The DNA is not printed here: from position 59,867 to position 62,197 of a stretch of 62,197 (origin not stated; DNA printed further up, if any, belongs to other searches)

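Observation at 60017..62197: Hidden 727+ aa lipoprotein with a caspase/CHAT-like His-Cys dyad, absent from the ORF track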

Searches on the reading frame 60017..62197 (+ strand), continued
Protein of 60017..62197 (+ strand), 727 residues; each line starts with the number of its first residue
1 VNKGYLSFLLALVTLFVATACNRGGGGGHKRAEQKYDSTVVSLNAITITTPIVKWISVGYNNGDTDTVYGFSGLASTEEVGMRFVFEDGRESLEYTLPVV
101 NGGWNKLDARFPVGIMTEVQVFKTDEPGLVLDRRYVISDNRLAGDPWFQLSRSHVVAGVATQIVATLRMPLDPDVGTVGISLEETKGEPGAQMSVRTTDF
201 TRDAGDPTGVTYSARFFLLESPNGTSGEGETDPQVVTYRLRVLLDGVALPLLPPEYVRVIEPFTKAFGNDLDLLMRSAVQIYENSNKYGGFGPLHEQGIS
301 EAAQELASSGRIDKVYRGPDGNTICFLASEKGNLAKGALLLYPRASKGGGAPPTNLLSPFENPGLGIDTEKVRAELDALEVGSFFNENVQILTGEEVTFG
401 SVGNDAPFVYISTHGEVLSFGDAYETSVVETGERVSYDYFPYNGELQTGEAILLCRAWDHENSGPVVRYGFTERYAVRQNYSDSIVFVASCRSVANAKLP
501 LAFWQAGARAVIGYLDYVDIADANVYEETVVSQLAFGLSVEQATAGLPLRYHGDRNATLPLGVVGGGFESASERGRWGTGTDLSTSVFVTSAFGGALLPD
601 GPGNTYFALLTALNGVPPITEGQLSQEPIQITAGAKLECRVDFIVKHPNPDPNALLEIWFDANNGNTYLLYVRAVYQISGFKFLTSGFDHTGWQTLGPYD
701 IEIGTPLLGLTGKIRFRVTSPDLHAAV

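Call 68: fold_search(model_id=the predicted structure, library=pdb)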
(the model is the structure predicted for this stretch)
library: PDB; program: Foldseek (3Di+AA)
matches with E <= 10: 1996; with E <= 0.001: 189
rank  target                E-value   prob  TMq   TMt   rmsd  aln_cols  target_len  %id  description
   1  9u61_C                8.7e-07  1.00  0.12  0.14  15.3       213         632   11  CP/MBL pathways C3 convertase C4b2a and C3 complex (released 2026-01-14)
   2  8oq3_A                1.0e-06  1.00  0.12  0.06  14.0       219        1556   10  Structure of methylamine treated human complement C3 (released 2024-02-21)
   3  8uin_G                1.7e-06  1.00  0.12  0.13  14.0       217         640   12  Structure of the C3bBb-albicin complex (released 2024-05-08)
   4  8enu_G                4.8e-06  1.00  0.12  0.13  14.5       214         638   12  Structure of the C3bB proconvertase in complex with lufaxin (released 2023-08-09)
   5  7s64_A                5.1e-06  1.00  0.11  0.06  16.4       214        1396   11  Intermediate-form oocyte/egg Alpha-2-Macroglobulin (A2Moo) tetramer (released 2022-01-05)
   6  6x3a                  5.3e-06  1.00  0.11  0.23  18.2       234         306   12  Crystal structure of the FN4-FN6 domains of human PTPRD (released 2021-05-26)
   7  8eok_G                6.6e-06  1.00  0.12  0.14  14.6       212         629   12  Structure of the C3bB proconvertase in complex with lufaxin and factor Xa (released 2023-08-30)
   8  8uh2_A                6.6e-06  1.00  0.12  0.13  14.2       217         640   13  Complex of C3b with the inhibitor albicin (released 2024-05-08)
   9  6rur_A                8.2e-06  1.00  0.12  0.13  14.9       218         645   10  Structure of the SCIN stabilized C3bBb convertase bound to properdin (released 2019-08-21)
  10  7ptp_A                9.1e-06  1.00  0.10  0.10  15.5       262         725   11  In-situ structure of pentameric S-layer protein (released 2021-12-15)
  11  5gni_A                9.6e-06  1.00  0.11  0.33  16.5       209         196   12  The crystal structure of PECAM-1 IgL1-2 trans-homophilic dimer (released 2016-12-21)
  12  2a73_A                1.0e-05  1.00  0.12  0.14  14.0       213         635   10  Human Complement Component C3 (released 2005-09-27)
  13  8uin_A                1.1e-05  1.00  0.12  0.13  14.4       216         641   12  Structure of the C3bBb-albicin complex (released 2024-05-08)
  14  7mrq                  1.1e-05  1.00  0.10  0.21  17.8       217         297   10  Chicken CNTN4 FN1-FN3 domains with T751A, V752A, Y781A, E786A mutations (released 2022-01-05)
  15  9sv8_B                1.1e-05  1.00  0.12  0.13  13.8       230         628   12  Herpes simplex virus 2 delta28-73 glycoprotein C ectodomain in complex with C3b (released 2025-12-10)
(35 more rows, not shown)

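Call 70: search_protein_families(library=pfam, proteins=[P0008], max_evalue=1)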
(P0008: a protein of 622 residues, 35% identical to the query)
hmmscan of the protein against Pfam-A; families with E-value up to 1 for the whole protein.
P0008 (622 aa): 1 family
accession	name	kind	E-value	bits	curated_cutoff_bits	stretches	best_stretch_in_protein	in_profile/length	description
PF13385.13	Laminin_G_3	-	0.011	16.4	27.6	1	495-607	46-142/151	Concanavalin A-like lectin/glucanases superfamily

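Call 73: fold_search(model_id=the predicted structure, library=viral)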
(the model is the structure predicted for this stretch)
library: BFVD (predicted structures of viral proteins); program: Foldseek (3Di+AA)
matches with E <= 10: 1512; with E <= 0.001: 130
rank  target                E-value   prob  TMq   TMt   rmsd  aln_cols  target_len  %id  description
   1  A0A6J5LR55            3.3e-07  1.00  0.11  0.15  23.4       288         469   10  Concanavalin A-like lectin/glucanases superfamily [uncultured Caudovirales phage]
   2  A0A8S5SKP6            6.9e-07  1.00  0.12  0.18  15.0       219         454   11  Uncharacterized protein [Siphoviridae sp. ctrCN24]
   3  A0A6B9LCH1            1.1e-06  0.98  0.14  0.14  31.9       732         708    8  Minor tail protein [Microbacterium phage Terij]
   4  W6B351                1.2e-06  0.99  0.18  0.13  32.7       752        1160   10  (no name in the UniProt tables at hand)
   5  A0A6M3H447            2.1e-06  0.95  0.12  0.07  35.8       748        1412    9  (no name in the UniProt tables at hand)
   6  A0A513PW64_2          2.6e-06  0.69  0.11  0.07  28.2       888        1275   10  Big-1 domain-containing protein [Vibrio phage 2 TSL-2019]
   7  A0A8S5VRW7            3.1e-06  1.00  0.12  0.12  18.1       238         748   11  (no name in the UniProt tables at hand)
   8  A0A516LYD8            3.2e-06  0.82  0.11  0.08  44.2       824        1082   11  (no name in the UniProt tables at hand)
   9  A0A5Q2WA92            3.6e-06  1.00  0.12  0.07  36.9       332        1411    9  (no name in the UniProt tables at hand)
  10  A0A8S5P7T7            4.0e-06  1.00  0.12  0.10  18.7       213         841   11  FN3 [Siphoviridae sp. ctmYS12]
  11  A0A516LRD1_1          4.2e-06  0.97  0.11  0.10  55.6       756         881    9  (no name in the UniProt tables at hand)
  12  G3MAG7                7.6e-06  0.99  0.13  0.09  35.7       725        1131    7  Gp426 [Bacillus phage G]
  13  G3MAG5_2              8.4e-06  0.98  0.12  0.11  41.7       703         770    6  Gp424 [Bacillus phage G]
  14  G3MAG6                8.4e-06  0.98  0.12  0.08  41.8       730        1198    8  Gp425 [Bacillus phage G]
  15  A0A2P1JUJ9            8.4e-06  0.97  0.11  0.10  30.3       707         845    9  Fibronectin type-III domain-containing protein [Bacillus phage Anath]
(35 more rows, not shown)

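Call 80: search_protein_families(library=ncbifam, proteins=[P0002, P0003, P0005], max_evalue=0.1)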
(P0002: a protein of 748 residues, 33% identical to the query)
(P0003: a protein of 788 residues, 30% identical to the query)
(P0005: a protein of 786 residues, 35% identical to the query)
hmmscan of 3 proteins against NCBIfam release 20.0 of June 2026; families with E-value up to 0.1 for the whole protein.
P0002 (748 aa): 3 families
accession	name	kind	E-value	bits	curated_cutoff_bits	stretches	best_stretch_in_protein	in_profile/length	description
NF038133.1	choice_anch_L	domain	1e-05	25.1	27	1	632-744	93-216/219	choice-of-anchor L domain-containing protein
NF041940.1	choice_anch_X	domain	0.0016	18.1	25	1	187-211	4-26/37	choice-of-anchor X domain-containing protein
NF038128.1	choice_anch_J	domain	0.028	14.6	30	1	653-747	87-162/162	choice-of-anchor J domain-containing protein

P0003 (788 aa): 0 families

P0005 (786 aa): 2 families
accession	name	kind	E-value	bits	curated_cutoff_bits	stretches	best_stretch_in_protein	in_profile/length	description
NF041940.1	choice_anch_X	domain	0.00024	20.8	25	1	223-244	4-23/37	choice-of-anchor X domain-containing protein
NF038133.1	choice_anch_L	domain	0.00087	18.8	27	1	663-784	89-218/219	choice-of-anchor L domain-containing protein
